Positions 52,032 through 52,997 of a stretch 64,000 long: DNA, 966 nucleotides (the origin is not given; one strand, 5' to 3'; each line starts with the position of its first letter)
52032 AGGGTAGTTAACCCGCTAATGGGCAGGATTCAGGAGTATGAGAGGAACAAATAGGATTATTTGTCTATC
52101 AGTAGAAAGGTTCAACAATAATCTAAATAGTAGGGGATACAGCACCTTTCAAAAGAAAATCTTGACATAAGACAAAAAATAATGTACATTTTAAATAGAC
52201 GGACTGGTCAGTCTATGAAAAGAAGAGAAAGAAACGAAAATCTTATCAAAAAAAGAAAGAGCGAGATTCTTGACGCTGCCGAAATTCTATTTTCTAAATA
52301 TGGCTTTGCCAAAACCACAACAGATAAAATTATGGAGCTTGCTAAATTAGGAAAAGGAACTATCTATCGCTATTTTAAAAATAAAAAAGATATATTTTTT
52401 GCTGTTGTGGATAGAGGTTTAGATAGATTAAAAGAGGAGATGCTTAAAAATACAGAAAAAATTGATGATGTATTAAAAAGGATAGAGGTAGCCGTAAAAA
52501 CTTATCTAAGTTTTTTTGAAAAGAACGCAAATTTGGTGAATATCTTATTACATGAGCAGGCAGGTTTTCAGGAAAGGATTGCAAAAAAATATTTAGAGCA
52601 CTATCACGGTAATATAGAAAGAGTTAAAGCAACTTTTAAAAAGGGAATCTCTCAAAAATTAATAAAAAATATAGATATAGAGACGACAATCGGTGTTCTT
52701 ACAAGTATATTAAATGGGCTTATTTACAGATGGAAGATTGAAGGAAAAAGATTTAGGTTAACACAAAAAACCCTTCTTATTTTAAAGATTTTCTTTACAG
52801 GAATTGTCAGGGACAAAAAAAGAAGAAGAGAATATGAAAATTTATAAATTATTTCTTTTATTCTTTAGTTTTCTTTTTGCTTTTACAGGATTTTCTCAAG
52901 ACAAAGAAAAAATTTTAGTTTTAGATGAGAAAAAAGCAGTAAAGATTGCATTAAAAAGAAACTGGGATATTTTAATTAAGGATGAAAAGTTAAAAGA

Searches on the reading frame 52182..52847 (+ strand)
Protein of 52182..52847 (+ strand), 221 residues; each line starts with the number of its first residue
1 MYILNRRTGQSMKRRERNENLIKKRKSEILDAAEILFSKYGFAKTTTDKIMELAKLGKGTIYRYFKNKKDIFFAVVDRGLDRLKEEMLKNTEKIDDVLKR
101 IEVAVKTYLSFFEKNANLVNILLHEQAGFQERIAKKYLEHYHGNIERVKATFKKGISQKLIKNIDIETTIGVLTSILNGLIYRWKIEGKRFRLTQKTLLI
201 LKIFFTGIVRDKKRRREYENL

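Call 56: search_protein_families(library=pfam, proteins=[window:52182-52847:+], max_evalue=0.01)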
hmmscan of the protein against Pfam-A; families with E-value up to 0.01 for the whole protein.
window:52182-52847:+ (221 aa): 5 families
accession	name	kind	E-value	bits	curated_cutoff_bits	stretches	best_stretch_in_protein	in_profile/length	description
PF00440.29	TetR_N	-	1.7e-15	56.9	24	1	29-75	1-47/47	Bacterial regulatory proteins, tetR family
PF17932.6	TetR_C_24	-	0.001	19.7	26.4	1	97-184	4-90/114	Tetracyclin repressor-like, C-terminal domain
PF21256.2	TetR_C_5-like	-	0.0012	19.3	27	0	118-181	28-90/127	Tetracyclin repressor-like, C-terminal domain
PF09158.15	MotCF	-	0.0023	18.4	25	1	82-165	7-84/103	Bacteriophage T4 MotA, C-terminal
PF08361.16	TetR_C_2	-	0.0067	16.9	22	0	97-199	5-110/121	MAATS-type transcriptional repressor, C-terminal region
